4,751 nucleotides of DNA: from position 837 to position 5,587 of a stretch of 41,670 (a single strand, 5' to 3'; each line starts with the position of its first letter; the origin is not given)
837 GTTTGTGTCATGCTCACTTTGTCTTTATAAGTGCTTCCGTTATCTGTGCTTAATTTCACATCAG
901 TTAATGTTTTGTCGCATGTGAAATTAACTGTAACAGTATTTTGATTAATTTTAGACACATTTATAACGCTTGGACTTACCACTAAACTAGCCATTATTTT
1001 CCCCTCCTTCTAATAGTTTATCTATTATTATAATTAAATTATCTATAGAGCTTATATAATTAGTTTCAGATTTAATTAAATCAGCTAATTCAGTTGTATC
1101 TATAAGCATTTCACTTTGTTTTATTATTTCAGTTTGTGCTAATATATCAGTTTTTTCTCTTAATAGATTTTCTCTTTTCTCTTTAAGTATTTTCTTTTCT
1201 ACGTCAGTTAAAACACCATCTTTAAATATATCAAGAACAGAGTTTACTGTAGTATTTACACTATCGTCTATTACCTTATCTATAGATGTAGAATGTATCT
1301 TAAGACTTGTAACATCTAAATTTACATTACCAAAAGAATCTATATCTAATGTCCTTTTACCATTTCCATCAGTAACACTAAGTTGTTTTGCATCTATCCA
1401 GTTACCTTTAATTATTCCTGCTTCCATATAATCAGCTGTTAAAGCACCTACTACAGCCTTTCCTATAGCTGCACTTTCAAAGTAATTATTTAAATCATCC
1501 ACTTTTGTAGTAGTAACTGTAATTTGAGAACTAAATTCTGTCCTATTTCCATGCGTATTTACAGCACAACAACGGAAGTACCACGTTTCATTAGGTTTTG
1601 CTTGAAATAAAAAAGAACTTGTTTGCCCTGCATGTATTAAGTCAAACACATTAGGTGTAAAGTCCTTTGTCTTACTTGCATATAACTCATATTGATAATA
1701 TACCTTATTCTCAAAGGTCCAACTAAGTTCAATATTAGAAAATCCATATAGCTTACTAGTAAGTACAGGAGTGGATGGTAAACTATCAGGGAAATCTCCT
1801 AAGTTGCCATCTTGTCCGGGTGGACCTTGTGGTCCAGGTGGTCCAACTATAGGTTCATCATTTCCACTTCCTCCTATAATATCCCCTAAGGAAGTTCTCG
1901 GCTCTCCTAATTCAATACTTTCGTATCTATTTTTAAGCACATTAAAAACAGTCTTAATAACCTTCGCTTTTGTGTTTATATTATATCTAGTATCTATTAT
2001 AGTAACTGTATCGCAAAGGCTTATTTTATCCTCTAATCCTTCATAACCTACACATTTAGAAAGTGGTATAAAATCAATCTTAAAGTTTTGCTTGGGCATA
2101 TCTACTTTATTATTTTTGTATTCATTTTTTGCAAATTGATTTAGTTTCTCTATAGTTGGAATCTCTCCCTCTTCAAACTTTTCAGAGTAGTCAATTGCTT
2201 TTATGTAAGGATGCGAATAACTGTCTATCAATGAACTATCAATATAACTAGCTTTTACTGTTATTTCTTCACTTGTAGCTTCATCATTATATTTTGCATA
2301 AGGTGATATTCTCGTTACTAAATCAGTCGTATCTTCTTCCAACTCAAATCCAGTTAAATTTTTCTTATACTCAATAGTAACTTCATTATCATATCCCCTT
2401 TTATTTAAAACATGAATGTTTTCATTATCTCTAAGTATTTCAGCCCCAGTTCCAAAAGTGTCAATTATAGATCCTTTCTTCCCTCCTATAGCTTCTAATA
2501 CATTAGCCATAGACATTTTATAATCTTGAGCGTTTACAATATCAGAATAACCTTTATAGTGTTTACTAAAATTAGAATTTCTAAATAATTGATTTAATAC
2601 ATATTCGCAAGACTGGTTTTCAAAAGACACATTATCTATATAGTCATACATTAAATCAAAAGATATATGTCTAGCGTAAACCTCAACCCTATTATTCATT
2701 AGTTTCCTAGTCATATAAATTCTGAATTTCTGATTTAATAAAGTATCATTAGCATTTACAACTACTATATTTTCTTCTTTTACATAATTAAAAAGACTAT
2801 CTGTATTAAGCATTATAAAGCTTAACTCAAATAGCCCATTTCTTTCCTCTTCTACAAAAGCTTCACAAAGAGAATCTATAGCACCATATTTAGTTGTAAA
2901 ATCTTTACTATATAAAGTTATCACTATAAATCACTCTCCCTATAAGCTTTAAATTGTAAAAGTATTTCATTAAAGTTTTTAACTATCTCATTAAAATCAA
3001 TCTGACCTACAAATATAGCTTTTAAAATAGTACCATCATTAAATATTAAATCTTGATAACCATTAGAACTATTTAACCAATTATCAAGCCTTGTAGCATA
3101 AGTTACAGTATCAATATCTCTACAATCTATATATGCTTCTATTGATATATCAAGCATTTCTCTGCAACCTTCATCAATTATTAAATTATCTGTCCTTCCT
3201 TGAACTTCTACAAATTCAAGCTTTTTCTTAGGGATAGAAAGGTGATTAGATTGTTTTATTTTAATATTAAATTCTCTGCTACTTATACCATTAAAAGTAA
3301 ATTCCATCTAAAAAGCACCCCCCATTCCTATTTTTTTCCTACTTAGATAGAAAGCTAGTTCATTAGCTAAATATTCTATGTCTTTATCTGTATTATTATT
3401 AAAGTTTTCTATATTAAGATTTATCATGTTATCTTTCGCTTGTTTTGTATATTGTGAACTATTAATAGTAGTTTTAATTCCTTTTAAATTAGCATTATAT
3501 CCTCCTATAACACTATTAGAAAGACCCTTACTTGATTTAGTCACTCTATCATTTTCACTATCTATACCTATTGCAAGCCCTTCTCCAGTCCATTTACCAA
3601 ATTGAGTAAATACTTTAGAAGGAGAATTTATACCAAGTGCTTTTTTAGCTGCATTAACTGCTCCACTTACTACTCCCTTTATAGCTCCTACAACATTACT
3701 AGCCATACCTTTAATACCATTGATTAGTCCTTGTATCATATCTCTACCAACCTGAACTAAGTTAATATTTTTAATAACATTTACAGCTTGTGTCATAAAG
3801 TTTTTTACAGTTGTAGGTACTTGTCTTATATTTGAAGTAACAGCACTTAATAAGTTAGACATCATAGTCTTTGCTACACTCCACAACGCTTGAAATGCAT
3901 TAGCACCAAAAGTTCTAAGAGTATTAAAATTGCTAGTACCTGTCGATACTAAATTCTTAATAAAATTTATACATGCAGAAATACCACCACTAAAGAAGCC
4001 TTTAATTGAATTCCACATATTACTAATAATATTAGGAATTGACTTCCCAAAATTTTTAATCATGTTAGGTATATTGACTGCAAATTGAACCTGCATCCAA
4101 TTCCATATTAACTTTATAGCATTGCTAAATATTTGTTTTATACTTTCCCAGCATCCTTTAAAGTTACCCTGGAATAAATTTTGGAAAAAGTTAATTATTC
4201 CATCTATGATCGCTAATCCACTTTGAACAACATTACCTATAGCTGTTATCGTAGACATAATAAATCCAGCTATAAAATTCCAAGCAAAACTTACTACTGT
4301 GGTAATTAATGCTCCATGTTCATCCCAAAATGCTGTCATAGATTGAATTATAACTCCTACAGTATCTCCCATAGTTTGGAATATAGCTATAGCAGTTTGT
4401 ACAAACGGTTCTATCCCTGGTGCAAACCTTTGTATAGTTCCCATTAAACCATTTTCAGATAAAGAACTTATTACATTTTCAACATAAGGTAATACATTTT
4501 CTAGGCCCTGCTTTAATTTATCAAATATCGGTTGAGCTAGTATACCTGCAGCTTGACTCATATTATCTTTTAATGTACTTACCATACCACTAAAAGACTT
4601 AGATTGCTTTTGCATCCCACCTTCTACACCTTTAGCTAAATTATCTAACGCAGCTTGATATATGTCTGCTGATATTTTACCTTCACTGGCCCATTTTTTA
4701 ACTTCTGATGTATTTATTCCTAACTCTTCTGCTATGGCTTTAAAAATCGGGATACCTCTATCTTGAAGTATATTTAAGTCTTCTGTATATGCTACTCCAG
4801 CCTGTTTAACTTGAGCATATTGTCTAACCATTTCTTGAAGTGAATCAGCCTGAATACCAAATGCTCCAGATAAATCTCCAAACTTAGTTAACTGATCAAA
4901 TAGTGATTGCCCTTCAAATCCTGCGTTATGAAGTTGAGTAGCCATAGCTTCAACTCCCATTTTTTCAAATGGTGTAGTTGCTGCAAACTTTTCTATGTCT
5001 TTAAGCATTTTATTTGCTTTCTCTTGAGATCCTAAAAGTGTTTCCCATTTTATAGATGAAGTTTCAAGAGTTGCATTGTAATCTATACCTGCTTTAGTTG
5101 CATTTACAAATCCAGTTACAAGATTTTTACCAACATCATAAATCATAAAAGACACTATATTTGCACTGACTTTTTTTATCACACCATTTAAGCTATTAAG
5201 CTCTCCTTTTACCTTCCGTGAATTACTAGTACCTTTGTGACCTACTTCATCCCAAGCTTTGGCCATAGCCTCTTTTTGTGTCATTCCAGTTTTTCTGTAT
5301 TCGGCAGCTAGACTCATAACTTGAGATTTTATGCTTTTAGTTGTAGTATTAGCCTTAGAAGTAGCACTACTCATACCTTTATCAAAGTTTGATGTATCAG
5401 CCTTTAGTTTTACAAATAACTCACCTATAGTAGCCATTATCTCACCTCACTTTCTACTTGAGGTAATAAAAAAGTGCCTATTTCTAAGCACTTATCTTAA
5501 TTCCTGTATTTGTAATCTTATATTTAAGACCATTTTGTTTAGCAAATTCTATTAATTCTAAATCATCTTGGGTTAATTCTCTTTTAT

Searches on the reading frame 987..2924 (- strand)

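Call 58: search_protein_families(library=phrogs, proteins=[window:987-2924:-], max_evalue=0.001)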
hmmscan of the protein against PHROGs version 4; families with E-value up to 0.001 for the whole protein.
window:987-2924:- (645 aa): 20 families
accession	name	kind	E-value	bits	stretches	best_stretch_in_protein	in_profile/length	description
phrog_13289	-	tail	1.9e-116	391.3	1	20-568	24-566/938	tail protein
phrog_8687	-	other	2.6e-88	297.8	1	92-554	2-461/599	tail protein with peptidase activity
phrog_1067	-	head and packaging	5.1e-87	294.3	1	1-345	7-349/991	minor head protein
phrog_5555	-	tail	1.3e-61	209.9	1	1-351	1-351/788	tail protein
phrog_2270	-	unknown function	3.3e-59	202.4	1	19-354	22-342/637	-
phrog_1330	-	tail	8e-55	187.3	1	1-355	6-372/1361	tail protein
phrog_7142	-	tail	1.2e-47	163.8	1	1-346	2-336/622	tail protein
phrog_7043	-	tail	5.9e-32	112.2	2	40-339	49-352/1077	tail protein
phrog_2189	-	tail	1.2e-27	97.2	1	21-341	24-328/971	tail protein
phrog_12493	-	tail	1.7e-25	90.2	2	12-222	19-238/950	tail protein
phrog_19445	-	head and packaging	3.9e-19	69.1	1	229-555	269-594/1114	tail tip protein Tal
phrog_1210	-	other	1.6e-18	66.6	1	20-353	23-369/2313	PblB-type receptor binding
phrog_33972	-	tail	1.5e-17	63.9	1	29-350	34-365/714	tail protein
phrog_3475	-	tail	7.8e-17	61.7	1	16-348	409-722/841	minor tail protein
phrog_326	-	other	1.4e-15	57.5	1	24-324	348-635/985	tail protein with endopeptidase domain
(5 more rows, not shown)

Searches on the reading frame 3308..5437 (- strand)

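Call 58: search_protein_families(library=phrogs, proteins=[window:3308-5437:-], max_evalue=0.001)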
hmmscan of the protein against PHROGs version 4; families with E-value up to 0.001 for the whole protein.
window:3308-5437:- (709 aa): 39 families (the best 25 are shown)
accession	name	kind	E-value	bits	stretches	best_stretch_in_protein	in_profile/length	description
phrog_58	-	tail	2.8e-69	235.8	1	1-682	170-1026/1544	tail length tape measure protein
phrog_1272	-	tail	9.3e-51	173.8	3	560-701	1438-1601/1606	tail length tape measure protein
phrog_305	-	tail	1.2e-44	154.2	2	185-652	313-761/1001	tail length tape measure protein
phrog_1204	-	tail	2.8e-40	139.2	3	495-667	1231-1401/1483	tail protein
phrog_1686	-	tail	1.5e-37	130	2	499-688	1000-1176/1224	tail length tape measure protein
phrog_9959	-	tail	2.8e-34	119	1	74-296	35-250/1708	tail length tape measure protein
phrog_5493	-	tail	3.7e-33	115.9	1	20-689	452-1073/1102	tail length tape measure protein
phrog_12798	-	tail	1.1e-25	91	1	122-559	67-478/1031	tail length tape measure protein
phrog_5448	-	tail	1.5e-23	82.8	2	486-646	1859-2015/3103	tail length tape measure protein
phrog_26805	-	unknown function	1.3e-19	71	1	257-648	238-611/697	-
phrog_5218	-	unknown function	1.7e-19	70.5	1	559-676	1343-1461/1599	-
phrog_991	-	tail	4.1e-19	68.7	1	48-704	177-920/1966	tail length tape measure protein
phrog_4372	-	tail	3.6e-18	65.4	2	563-669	1280-1386/1681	tail length tape measure protein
phrog_973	-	tail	2.2e-17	63.3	1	64-425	74-440/1465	tail length tape measure protein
phrog_971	-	lysis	2.7e-17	63.7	2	164-366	192-401/1338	endolysin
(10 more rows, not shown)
